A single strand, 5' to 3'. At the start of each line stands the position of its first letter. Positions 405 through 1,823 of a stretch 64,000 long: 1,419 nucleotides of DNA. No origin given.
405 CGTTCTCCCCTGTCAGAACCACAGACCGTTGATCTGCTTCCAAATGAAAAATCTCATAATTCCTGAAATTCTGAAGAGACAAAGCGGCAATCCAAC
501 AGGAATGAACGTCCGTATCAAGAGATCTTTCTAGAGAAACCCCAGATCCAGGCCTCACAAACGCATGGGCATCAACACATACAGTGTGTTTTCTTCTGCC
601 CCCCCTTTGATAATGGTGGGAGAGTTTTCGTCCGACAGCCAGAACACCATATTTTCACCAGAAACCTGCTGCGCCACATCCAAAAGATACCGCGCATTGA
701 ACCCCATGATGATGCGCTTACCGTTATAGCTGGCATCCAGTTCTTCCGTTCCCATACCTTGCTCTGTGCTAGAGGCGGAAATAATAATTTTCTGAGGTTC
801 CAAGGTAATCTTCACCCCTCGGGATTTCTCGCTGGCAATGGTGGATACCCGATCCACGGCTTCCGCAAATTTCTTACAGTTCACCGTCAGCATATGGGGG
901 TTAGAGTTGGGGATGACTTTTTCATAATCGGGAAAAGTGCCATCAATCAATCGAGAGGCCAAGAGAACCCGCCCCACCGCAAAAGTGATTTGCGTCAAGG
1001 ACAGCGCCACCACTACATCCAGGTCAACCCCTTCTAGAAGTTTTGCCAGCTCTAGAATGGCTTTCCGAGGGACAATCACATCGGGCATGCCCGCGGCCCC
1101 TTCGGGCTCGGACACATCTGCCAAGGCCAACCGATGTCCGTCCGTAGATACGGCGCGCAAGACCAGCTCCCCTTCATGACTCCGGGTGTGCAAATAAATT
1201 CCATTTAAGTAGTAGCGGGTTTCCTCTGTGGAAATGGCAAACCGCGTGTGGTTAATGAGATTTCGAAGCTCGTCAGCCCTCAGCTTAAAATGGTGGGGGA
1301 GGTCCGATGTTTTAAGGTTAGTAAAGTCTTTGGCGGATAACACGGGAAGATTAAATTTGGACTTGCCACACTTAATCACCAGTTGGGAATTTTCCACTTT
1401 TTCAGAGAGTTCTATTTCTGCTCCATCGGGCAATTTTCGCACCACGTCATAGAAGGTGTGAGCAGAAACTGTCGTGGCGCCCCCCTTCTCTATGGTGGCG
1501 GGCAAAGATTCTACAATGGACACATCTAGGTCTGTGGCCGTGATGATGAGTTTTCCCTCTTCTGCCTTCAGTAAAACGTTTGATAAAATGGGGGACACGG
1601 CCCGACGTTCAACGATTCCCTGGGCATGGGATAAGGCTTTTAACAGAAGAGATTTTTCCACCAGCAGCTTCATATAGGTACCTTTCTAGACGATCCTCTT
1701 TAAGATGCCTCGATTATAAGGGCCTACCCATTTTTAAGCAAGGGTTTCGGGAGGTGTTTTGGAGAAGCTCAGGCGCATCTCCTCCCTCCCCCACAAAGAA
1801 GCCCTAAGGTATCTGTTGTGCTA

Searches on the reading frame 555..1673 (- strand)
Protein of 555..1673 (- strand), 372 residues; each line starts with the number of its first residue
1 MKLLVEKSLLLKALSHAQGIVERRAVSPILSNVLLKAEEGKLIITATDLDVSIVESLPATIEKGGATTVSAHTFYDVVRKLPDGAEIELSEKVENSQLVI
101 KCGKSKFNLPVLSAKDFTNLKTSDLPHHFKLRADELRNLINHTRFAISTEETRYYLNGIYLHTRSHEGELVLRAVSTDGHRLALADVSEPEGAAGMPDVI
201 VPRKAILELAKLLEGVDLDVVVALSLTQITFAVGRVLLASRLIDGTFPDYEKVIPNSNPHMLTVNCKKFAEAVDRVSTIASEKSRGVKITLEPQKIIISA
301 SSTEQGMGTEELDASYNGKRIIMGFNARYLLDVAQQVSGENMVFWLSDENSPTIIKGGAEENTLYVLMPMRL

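Call 44: search_protein_families(library=pfam, proteins=[window:555-1670:-], max_evalue=0.001)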
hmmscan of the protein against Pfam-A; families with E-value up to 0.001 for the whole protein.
window:555-1670:- (371 aa): 3 families
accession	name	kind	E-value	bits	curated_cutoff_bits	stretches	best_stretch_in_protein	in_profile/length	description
PF00712.24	DNA_pol3_beta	-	1.5e-38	132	24.4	1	1-119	2-119/120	DNA polymerase III beta subunit, N-terminal domain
PF02767.21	DNA_pol3_beta_2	-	5e-35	120.7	27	1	130-248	2-116/116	DNA polymerase III beta subunit, central domain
PF02768.20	DNA_pol3_beta_3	-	2e-32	112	27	1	251-370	2-121/121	DNA polymerase III beta subunit, C-terminal domain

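Call 71: find_encoding_contigs(protein=window:555-1673:-, flank=10000, max_places=3)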
Protein window:555-1673:- (372 aa): 3 contigs read that carry it; 1 place shown.
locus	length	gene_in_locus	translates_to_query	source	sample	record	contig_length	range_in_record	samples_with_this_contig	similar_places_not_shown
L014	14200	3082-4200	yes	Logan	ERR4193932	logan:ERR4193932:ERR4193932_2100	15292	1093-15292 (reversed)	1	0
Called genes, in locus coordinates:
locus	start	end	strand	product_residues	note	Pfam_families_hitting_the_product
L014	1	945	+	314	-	?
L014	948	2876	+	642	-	PF13522:GATase_6, PF13537:GATase_7, PF12481:DUF3700 (faint), PF00733:Asn_synthase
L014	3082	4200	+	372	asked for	PF00712:DNA_pol3_beta, PF02767:DNA_pol3_beta_2, PF02768:DNA_pol3_beta_3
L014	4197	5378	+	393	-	PF02463:SMC_N, PF13175:AAA_15 (weak), PF13476:AAA_23, PF13304:AAA_21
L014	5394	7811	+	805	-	PF02518:HATPase_c, PF00204:DNA_gyraseB, PF01751:Toprim, PF21249:GyrB_hook, PF00986:DNA_gyraseB_C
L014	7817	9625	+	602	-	PF00912:Transgly, PF00905:Transpeptidase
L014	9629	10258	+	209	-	PF00265:TK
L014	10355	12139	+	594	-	PF00664:ABC_membrane, PF00005:ABC_tran, PF02463:SMC_N (faint)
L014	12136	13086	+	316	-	PF01075:Glyco_transf_9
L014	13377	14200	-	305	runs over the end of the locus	-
